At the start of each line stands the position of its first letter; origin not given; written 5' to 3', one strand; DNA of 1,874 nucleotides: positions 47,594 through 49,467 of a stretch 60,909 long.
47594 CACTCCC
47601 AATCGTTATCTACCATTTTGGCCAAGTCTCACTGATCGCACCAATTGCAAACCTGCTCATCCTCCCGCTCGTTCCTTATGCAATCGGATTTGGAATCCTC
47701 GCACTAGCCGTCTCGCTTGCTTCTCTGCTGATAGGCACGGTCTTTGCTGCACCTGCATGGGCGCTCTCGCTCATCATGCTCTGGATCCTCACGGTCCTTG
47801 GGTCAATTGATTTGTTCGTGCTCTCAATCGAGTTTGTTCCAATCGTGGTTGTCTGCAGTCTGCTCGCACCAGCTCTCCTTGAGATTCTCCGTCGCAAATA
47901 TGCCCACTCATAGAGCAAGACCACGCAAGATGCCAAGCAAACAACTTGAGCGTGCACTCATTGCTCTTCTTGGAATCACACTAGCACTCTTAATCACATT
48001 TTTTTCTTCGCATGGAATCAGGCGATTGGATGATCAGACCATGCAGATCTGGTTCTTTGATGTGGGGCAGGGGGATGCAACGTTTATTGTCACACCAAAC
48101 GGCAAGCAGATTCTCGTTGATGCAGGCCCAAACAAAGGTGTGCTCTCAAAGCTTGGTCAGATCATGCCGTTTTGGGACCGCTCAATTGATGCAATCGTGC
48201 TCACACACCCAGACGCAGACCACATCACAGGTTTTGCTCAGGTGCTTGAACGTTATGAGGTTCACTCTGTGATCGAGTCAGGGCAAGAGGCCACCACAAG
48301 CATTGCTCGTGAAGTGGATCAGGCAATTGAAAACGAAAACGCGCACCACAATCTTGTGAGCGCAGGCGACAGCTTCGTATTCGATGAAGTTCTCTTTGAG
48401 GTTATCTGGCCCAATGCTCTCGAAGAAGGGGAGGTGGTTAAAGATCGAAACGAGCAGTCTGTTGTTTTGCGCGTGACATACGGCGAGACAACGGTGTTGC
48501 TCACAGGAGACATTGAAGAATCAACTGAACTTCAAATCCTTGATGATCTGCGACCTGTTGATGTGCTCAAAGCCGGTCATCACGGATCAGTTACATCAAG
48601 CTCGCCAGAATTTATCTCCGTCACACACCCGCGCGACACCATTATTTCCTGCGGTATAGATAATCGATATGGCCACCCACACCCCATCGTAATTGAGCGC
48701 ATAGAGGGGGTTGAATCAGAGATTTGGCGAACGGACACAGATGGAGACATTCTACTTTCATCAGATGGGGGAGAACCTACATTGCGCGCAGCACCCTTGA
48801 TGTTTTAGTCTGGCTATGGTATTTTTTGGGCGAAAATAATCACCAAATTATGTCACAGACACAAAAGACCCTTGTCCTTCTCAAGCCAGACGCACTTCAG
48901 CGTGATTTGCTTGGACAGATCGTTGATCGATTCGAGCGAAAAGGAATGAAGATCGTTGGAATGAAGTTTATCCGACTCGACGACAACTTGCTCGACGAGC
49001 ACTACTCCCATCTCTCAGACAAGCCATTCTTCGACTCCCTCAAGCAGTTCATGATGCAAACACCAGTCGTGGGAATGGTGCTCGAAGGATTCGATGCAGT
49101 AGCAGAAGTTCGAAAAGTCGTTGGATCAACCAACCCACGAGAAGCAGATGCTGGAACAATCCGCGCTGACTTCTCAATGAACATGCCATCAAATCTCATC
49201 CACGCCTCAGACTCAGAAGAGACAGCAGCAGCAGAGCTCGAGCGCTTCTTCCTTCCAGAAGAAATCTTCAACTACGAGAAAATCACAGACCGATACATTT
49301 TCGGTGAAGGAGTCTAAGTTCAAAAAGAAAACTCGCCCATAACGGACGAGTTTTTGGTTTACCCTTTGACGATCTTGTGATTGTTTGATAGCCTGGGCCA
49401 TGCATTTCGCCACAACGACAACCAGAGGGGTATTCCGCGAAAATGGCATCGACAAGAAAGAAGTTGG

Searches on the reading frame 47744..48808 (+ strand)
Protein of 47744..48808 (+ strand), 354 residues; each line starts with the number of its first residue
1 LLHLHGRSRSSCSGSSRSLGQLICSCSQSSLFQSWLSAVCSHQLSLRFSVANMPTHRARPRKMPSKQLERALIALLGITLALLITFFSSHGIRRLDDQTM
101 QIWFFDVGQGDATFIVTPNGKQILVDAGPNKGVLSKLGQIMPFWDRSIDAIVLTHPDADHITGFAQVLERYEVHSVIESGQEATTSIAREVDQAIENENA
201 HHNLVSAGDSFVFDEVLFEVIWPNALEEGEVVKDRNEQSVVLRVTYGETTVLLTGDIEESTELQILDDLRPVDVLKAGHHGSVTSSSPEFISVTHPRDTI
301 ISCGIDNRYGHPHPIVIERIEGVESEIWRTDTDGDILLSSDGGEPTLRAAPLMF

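Call 16: search_protein_families(library=pfam, proteins=[window:47744-48808:+], max_evalue=0.001)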
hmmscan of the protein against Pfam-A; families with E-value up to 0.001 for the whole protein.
window:47744-48808:+ (354 aa): 5 families
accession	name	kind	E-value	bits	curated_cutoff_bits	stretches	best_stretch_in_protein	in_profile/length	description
PF00753.33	Lactamase_B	-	3.2e-16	60.3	22.7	1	106-304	2-195/196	Metallo-beta-lactamase superfamily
PF12706.13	Lactamase_B_2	-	2.9e-11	43.8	27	1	122-275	2-160/200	Beta-lactamase superfamily domain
PF25281.1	MBL_MAP1B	-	6.7e-07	29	37.6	1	92-181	15-97/279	MAP1B MBL-like domain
PF13483.12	Lactamase_B_3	-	6.3e-06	26.7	24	1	110-293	6-147/160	Beta-lactamase superfamily domain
PF16661.11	Lactamase_B_6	-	0.00079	19.3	27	0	119-174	5-62/193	Metallo-beta-lactamase superfamily domain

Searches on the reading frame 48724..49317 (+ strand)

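Call 16: search_protein_families(library=pfam, proteins=[window:48724-49317:+], max_evalue=0.001)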
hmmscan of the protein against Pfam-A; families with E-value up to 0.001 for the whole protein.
window:48724-49317:+ (197 aa): 1 family
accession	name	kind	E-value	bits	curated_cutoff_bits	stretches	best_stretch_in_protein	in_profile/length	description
PF00334.24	NDK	-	2.1e-49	167.3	27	1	47-181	1-135/135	Nucleoside diphosphate kinase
